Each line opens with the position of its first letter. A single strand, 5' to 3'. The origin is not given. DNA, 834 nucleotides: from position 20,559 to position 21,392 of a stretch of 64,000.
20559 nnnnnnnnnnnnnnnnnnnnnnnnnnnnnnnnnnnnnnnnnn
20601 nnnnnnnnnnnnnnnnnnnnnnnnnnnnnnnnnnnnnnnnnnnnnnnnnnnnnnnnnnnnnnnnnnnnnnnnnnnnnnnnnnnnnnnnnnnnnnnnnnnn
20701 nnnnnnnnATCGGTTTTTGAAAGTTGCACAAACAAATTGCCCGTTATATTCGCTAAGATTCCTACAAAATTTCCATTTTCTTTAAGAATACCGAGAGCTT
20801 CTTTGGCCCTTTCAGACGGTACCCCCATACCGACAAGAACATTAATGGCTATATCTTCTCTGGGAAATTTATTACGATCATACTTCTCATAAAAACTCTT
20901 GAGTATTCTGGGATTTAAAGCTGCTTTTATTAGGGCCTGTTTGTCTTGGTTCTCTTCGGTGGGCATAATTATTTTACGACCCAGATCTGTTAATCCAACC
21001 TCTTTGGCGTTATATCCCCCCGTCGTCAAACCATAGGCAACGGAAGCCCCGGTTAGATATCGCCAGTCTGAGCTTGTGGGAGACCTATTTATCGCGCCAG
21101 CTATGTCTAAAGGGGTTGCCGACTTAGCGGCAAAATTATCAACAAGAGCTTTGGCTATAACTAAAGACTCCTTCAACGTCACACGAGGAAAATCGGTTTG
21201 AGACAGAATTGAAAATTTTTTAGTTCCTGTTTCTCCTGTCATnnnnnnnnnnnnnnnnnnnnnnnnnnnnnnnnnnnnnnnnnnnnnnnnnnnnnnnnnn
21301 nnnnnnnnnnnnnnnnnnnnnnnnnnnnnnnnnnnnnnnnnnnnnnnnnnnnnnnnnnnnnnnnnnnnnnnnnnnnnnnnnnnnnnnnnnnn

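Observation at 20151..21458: TIR-like (COG4271-type) C-terminal domain fused to an unknown ~270-aa N-terminal domain; its longest ORF runs into the tRNA gene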

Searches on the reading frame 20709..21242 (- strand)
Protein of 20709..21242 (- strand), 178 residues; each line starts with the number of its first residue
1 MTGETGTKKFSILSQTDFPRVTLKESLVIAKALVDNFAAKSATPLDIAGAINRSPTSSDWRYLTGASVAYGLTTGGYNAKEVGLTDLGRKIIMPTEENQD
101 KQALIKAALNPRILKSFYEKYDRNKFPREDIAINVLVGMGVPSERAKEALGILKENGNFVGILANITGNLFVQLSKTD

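Call 26: search_solved_structures(query=A2, max_evalue=10, show_alignments=0)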
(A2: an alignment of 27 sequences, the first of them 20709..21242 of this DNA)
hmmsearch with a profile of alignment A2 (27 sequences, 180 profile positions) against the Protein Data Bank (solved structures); distinct sequences matched with E-value up to 10: 0.

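Call 27: search_protein_families(library=pfam, alignment_id=A2, max_evalue=1)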
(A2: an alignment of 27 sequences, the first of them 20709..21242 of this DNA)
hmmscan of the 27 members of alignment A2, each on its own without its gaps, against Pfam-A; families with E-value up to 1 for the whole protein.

A. member 1, window:20709-21242:- (178 aa): 1 family
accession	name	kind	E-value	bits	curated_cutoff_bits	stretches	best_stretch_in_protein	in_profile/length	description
PF23871.1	DUF7226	-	0.11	12.9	27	1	73-131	43-104/142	Domain of unknown function (DUF7226)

B. families by the number of members that match (of 27 scanned): 7 families
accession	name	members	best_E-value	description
PF23871.1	DUF7226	5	0.0013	Domain of unknown function (DUF7226)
PF09821.14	AAA_assoc_C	3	4.9e-05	C-terminal AAA-associated domain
PF24563.1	KH_Mug60-KHD4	1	0.086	Mug60/KHD4 KH type I domain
PF17147.9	PFOR_II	1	0.089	Pyruvate:ferredoxin oxidoreductase core domain II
PF08669.17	GCV_T_C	1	0.16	Glycine cleavage T-protein C-terminal barrel domain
PF01235.23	Na_Ala_symp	1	0.16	Sodium:alanine symporter family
PF14771.11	DUF4476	1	0.19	Domain of unknown function (DUF4476)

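Call 32: predict_structure(alignment_id=A2)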
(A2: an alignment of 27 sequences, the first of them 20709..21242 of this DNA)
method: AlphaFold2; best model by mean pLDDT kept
length: 178 residues; sequences in the alignment: 27
mean_pLDDT: 92.7   pTM: 0.86
mean pLDDT of the five models: 92.7, 92.5, 91.9, 90.8, 90.5
residues with pLDDT >= 90: 161; 70-90: 3; 50-70: 7; < 50: 7
segments of 3 or more residues with pLDDT < 50: 1-4
pLDDT, mean of each block of 10 residues (from residue 1): 48 90 98 97 98 95 97 96 98 95 96 98 97 97 96 97 94 78
secondary structure, 60 per line:
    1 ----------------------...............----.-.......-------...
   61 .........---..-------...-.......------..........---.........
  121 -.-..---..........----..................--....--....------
elements in order: H23-37 H44-50 H58-69 E82-84 H86-92 H99-108 H112-120 H129-138 H143-160 E163-166 E169-172

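Call 35: fold_search(model_id=the predicted structure, library=pdb)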
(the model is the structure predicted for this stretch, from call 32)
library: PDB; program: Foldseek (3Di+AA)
matches with E <= 10: 440; with E <= 0.001: 0
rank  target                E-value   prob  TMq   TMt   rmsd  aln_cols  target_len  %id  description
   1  4d7k_F                2.4e-02  0.93  0.32  0.18   9.2       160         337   16  Crystal structure of N,N-8-amino-8-demethyl-D-riboflavin dimethyltransferase (RosA) from Streptomyces davawensis (released 2016-01-13)
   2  4d7k_D                2.8e-02  0.93  0.32  0.18   9.4       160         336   16  Crystal structure of N,N-8-amino-8-demethyl-D-riboflavin dimethyltransferase (RosA) from Streptomyces davawensis (released 2016-01-13)
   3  4d7k_A                3.0e-02  0.94  0.33  0.19   9.2       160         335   17  Crystal structure of N,N-8-amino-8-demethyl-D-riboflavin dimethyltransferase (RosA) from Streptomyces davawensis (released 2016-01-13)
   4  3mcz_A                6.9e-02  0.77  0.29  0.17  10.2       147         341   17  The Structure of an O-methyltransferase family protein from Burkholderia thailandensis. (released 2010-05-26)
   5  2x4h_B                7.7e-02  0.85  0.31  0.40  10.1       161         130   16  Crystal Structure of the hypothetical protein SSo2273 from Sulfolobus solfataricus (released 2010-07-21)
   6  2x4h_C                1.1e-01  0.84  0.31  0.40   9.9       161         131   15  Crystal Structure of the hypothetical protein SSo2273 from Sulfolobus solfataricus (released 2010-07-21)
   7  2fok_B                1.1e-01  0.89  0.36  0.13   9.8       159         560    9  STRUCTURE OF RESTRICTION ENDONUCLEASE FOKI (released 1998-06-17)
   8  8bif_D                1.2e-01  0.60  0.29  0.18   9.9       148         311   14  O-Methyltransferase Plu4892 in complex with SAH (released 2023-03-08)
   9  2v9v                  1.2e-01  0.54  0.25  0.32  11.8       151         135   17  Crystal Structure of Moorella thermoacetica SelB(377-511) (released 2007-09-11)
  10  9rw3_D                1.2e-01  0.33  0.23  0.11  17.3       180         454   10  Egalitarian-BicD in complex with hSL1 of the hairy localization element (Structure A) (released 2026-03-25)
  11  1g3y                  1.4e-01  0.60  0.29  0.25  11.0       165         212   16  ARG80ALA DTXR (released 2001-10-25)
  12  5f8e_A                1.4e-01  0.60  0.30  0.17  10.3       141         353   12  Rv2258c-SAH (released 2016-06-29)
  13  2uwm_A                1.4e-01  0.54  0.25  0.23  10.7       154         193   16  C-TERMINAL DOMAIN(WH2-WH4) OF ELONGATION FACTOR SELB IN COMPLEX WITH SECIS RNA (released 2007-05-08)
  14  8tjj_D                1.6e-01  0.60  0.31  0.18  11.3       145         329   10  SAM-dependent methyltransferase RedM bound to SAM (released 2023-12-13)
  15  1bi2_A                1.6e-01  0.57  0.28  0.24  11.0       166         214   14  STRUCTURE OF APO-AND HOLO-DIPHTHERIA TOXIN REPRESSOR (released 1999-06-22)
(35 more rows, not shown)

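Call 64: search_protein_representatives(alignment_id=A2)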
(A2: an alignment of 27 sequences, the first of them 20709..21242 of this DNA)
Query: 27 sequences, 180 profile positions. Proteins with E-value up to 0.001 (for the whole library): 4304; up to 1e-10: 1543; up to 1e-30: 362. The best 150 are listed.
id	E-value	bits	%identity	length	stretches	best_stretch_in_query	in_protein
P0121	1.7e-73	262.2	-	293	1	4-178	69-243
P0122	9.2e-72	256.6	-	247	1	8-178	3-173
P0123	6.4e-71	253.8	-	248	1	3-178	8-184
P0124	2.5e-70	251.9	-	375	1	3-177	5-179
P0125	2.9e-70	251.7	-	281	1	6-178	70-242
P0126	9.2e-70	250.1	-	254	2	1-178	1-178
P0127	1.0e-69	249.9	-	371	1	5-178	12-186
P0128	2.3e-69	248.7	-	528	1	6-178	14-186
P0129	1.4e-68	246.3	-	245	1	5-177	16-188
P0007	2.9e-68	245.2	-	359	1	1-179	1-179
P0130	1.7e-67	242.7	-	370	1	1-177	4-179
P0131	2.1e-67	242.4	-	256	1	4-179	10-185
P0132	1.5e-66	239.6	-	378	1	5-177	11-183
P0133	1.7e-65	236.2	-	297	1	11-177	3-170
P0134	3.9e-65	235.0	-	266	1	8-177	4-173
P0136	9.6e-65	233.7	-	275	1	5-178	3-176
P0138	5.6e-64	231.2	-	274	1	2-178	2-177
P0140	1.4e-63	229.9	-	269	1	4-179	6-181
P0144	2.8e-62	225.7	-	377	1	5-178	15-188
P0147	3.6e-62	225.3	-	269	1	6-179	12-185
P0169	4.7e-59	215.2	-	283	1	6-178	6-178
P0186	1.3e-56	207.3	-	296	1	5-178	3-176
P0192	2.3e-56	206.4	-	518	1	7-177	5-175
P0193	2.9e-56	206.1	-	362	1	7-178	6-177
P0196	4.6e-56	205.4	-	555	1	7-178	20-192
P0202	2.5e-55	203.0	-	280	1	7-177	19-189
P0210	9.9e-55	201.1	-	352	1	6-178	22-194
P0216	2.4e-54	199.9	-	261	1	4-178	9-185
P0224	8.1e-54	198.1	-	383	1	7-176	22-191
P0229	8.0e-53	194.9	-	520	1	9-178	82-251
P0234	2.8e-52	193.1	-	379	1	8-177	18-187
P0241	3.0e-51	189.7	-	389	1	8-178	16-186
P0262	5.2e-48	179.2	-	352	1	10-179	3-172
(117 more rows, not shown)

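Call 67: search_protein_families(library=pfam, proteins=[P0128, P0192, P0196, P0229, P0132, P0144, P0193, P0210, P0224, P0234], max_evalue=0.01)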
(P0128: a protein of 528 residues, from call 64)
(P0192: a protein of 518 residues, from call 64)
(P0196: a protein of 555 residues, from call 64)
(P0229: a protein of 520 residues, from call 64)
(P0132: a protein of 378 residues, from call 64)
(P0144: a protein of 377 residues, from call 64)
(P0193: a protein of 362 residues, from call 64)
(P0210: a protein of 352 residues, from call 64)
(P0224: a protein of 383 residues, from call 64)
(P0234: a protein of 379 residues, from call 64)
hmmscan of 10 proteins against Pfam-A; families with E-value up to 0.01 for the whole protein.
P0128 (528 aa): 4 families
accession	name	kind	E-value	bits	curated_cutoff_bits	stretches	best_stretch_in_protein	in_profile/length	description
PF00069.31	Pkinase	-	1.7e-32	113.3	31.7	1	249-509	3-255/263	Protein kinase domain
PF07714.23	PK_Tyr_Ser-Thr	-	8.3e-24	84.7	23.1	1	248-506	2-250/258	Protein tyrosine and serine/threonine kinase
PF03109.22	ABC1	-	0.00033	20.3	22.9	1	329-407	141-216/244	ABC1 atypical kinase-like domain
PF17667.7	Pkinase_fungal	-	0.0013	18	24.1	1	340-435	276-369/387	Fungal protein kinase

P0192 (518 aa): 3 families
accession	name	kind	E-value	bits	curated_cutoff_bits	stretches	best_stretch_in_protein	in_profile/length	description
PF00069.31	Pkinase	-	2.4e-35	122.6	31.7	1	246-503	5-255/263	Protein kinase domain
PF07714.23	PK_Tyr_Ser-Thr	-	7.6e-27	94.7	23.1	1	244-501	3-250/258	Protein tyrosine and serine/threonine kinase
PF03109.22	ABC1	-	0.0063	16.1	22.9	0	323-407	140-221/244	ABC1 atypical kinase-like domain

P0196 (555 aa): 4 families
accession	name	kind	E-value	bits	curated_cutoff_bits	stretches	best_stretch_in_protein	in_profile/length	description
PF00069.31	Pkinase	-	6.1e-33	114.8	31.7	1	262-528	2-258/263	Protein kinase domain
PF07714.23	PK_Tyr_Ser-Thr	-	7e-20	71.9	23.1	1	263-523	3-251/258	Protein tyrosine and serine/threonine kinase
PF03109.22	ABC1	-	9.7e-05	22.1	22.9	1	343-420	142-214/244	ABC1 atypical kinase-like domain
PF01636.29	APH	-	0.0012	19.1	23.2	0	294-388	22-110/239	Phosphotransferase enzyme family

P0229 (520 aa): 3 families
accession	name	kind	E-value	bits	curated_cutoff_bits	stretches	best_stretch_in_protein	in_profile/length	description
PF00069.31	Pkinase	-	2.2e-19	70.3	31.7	1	341-519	2-164/263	Protein kinase domain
PF07714.23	PK_Tyr_Ser-Thr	-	2e-11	44.1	23.1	1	342-503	3-154/258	Protein tyrosine and serine/threonine kinase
PF03109.22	ABC1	-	3.5e-05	23.5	22.9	1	422-505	141-221/244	ABC1 atypical kinase-like domain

P0132 (378 aa): 1 family
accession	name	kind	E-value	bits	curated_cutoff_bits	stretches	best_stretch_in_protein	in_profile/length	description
PF10137.14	CAP12-PCTIR_TIR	-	2.8e-18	66.5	24.7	1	240-356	1-118/119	CAP12/Pycsar effector protein, TIR domain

P0144 (377 aa): 0 families

P0193 (362 aa): 1 family
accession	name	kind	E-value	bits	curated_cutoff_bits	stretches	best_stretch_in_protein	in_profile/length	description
PF10137.14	CAP12-PCTIR_TIR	-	2.3e-18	66.8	24.7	1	225-341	1-118/119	CAP12/Pycsar effector protein, TIR domain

P0210 (352 aa): 0 families

P0224 (383 aa): 1 family
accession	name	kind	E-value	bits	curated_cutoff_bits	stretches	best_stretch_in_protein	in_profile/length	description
PF10137.14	CAP12-PCTIR_TIR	-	3.9e-20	72.5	24.7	1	242-357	1-117/119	CAP12/Pycsar effector protein, TIR domain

P0234 (379 aa): 1 family
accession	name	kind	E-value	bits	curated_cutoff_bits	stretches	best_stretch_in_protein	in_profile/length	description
PF10137.14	CAP12-PCTIR_TIR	-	1.4e-16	61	24.7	1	242-358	1-118/119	CAP12/Pycsar effector protein, TIR domain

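Call 68: search_protein_families(library=pfam, proteins=[P0241, P0262, P0134, P0138, P0136, P0169, P0186, P0147, P0202, P0216], max_evalue=0.01)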
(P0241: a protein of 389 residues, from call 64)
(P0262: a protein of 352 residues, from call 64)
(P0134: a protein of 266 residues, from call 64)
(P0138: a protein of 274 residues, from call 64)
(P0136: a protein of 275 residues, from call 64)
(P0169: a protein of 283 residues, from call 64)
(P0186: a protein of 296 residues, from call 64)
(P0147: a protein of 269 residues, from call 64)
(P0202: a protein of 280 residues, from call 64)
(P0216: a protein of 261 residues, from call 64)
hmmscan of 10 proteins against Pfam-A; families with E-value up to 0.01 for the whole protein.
P0241 (389 aa): 0 families

P0262 (352 aa): 1 family
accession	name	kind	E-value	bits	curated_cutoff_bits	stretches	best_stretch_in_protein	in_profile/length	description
PF10137.14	CAP12-PCTIR_TIR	-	0.0013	19.2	24.7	1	209-309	1-106/119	CAP12/Pycsar effector protein, TIR domain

P0134 (266 aa): 0 families

P0138 (274 aa): 0 families

P0136 (275 aa): 0 families

P0169 (283 aa): 0 families

P0186 (296 aa): 0 families

P0147 (269 aa): 0 families

P0202 (280 aa): 0 families

P0216 (261 aa): 0 families

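Call 80: fold_search(model_id=the predicted structure, library=viral)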
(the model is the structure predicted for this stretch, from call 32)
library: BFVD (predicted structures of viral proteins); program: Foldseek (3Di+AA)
matches with E <= 10: 362; with E <= 0.001: 0
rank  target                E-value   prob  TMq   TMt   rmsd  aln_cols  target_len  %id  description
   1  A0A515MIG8            2.6e-02  0.85  0.25  0.25  16.3       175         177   10  HTH marR-type domain-containing protein [Gordonia phage SheckWes]
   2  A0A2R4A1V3            3.8e-02  0.92  0.34  0.24  10.6       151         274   16  (no name in the UniProt tables at hand)
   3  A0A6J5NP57            4.7e-02  0.82  0.29  0.33  16.9       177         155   10  Uncharacterized protein [uncultured Caudovirales phage]
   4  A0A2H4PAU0            8.8e-02  0.57  0.26  0.16  11.0       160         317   15  (no name in the UniProt tables at hand)
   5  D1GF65                1.4e-01  0.69  0.32  0.30  11.6       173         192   16  Uncharacterized protein [Sulfolobus spindle-shaped virus 7]
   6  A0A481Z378            1.6e-01  0.35  0.23  0.11  15.6       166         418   11  3'-5' exonuclease [Pithovirus LCPAC101]
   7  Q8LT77                2.0e-01  0.38  0.23  0.21  10.8       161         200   10  Uncharacterized protein [Vibrio phage VpV262]
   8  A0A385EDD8            2.2e-01  0.63  0.28  0.37  11.6       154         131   15  Uncharacterized protein [Caulobacter phage CcrSC]
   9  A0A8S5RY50            2.7e-01  0.75  0.32  0.46  15.8       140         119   12  AAA-associated domain protein [Siphoviridae sp. ctEJG5]
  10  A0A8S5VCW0            3.4e-01  0.77  0.36  0.35   4.8       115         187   10  FOKI RESTRICTION ENDONUCLEASE/DNA COMPLEX (ENDONUCLEASE-DNA), TYPE IIS, RESTRICTION.8A [Siphoviridae sp. ctDXu9]
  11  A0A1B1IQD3            3.4e-01  0.16  0.25  0.19  16.9       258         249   13  (no name in the UniProt tables at hand)
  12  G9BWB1                3.5e-01  0.47  0.32  0.38   9.9       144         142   11  (no name in the UniProt tables at hand)
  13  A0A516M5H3            3.7e-01  0.41  0.33  0.32  16.9       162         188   18  (no name in the UniProt tables at hand)
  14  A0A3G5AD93            3.7e-01  0.23  0.27  0.08  15.3       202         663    9  Cullin family protein [Hyperionvirus sp.]
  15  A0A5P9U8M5            4.2e-01  0.15  0.22  0.16  16.8       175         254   11  (no name in the UniProt tables at hand)
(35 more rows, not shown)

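Call 95: search_protein_families(library=padloc, proteins=[P0128, P0192, P0140, P0186], max_evalue=0.001)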
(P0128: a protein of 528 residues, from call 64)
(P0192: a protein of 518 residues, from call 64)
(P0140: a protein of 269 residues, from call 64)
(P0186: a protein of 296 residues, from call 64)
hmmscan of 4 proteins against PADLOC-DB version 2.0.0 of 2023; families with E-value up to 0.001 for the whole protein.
P0128 (528 aa): 34 families (the best 25 are shown)
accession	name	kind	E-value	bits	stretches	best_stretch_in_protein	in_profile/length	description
PDLC04042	PD-T4-6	-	4.4e-51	172.3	1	244-522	8-276/292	-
PDLC04138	mad6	-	2.5e-47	160.1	1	239-526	45-321/659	mads_6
PDLC04053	PD-T4-6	-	1.8e-45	153.7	1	241-524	5-277/311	-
PDLC04054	PD-T4-6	-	6.1e-43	145.6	1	238-516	3-271/347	-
PDLC04039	PD-T4-6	-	1.2e-40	137.9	1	241-510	10-267/458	-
PDLC04041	PD-T4-6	-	1.5e-40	137.7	1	236-515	19-290/443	-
PDLC04060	PD-T4-6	-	6.5e-38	128.9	1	244-522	7-273/486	-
PDLC04043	PD-T4-6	-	1.3e-36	124.7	1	246-497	16-252/452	-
PDLC04061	PD-T4-6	-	1.8e-36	124.7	1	245-510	16-275/510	-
PDLC04047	PD-T4-6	-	3.1e-34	116.5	1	244-525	9-279/327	-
PDLC04048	PD-T4-6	-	2e-29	101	1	245-489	10-239/354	-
PDLC04052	PD-T4-6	-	1.1e-28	98.7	1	242-526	6-284/496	-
PDLC04040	PD-T4-6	-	3e-28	96.9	1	277-495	18-242/547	-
PDLC01088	C3a189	-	6.3e-28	95.8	1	278-506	22-250/840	kinase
PDLC04057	PD-T4-6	-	3.4e-27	93.6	1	280-524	35-276/443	-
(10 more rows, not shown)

P0192 (518 aa): 34 families (the best 25 are shown)
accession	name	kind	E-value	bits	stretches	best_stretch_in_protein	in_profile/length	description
PDLC04042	PD-T4-6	-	1.9e-54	183.3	1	239-513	8-272/292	-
PDLC04053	PD-T4-6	-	7.9e-50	168.1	1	237-514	6-272/311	-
PDLC04138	mad6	-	2.9e-47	160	1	239-513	50-313/659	mads_6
PDLC04054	PD-T4-6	-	8.5e-46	155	1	238-513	8-273/347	-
PDLC04060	PD-T4-6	-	7.7e-45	151.7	1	241-513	9-269/486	-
PDLC04061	PD-T4-6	-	5e-43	146.3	1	240-514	16-284/510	-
PDLC04041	PD-T4-6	-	1.1e-41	141.5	1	268-506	48-286/443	-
PDLC04047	PD-T4-6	-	2e-40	136.9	1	241-502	11-261/327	-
PDLC04039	PD-T4-6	-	2.7e-40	136.8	1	232-507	6-269/458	-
PDLC04043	PD-T4-6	-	1.7e-38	130.8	1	240-501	15-265/452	-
PDLC04057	PD-T4-6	-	1.9e-34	117.4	1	269-511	29-268/443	-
PDLC04048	PD-T4-6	-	3e-34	116.9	1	242-471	12-228/354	-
PDLC04040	PD-T4-6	-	6.8e-34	115.5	1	264-515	10-268/547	-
PDLC04052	PD-T4-6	-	2.9e-33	113.8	1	240-515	9-279/496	-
PDLC01088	C3a189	-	4.9e-33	112.7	1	267-500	16-249/840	kinase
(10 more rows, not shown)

P0140 (269 aa): 0 families

P0186 (296 aa): 0 families
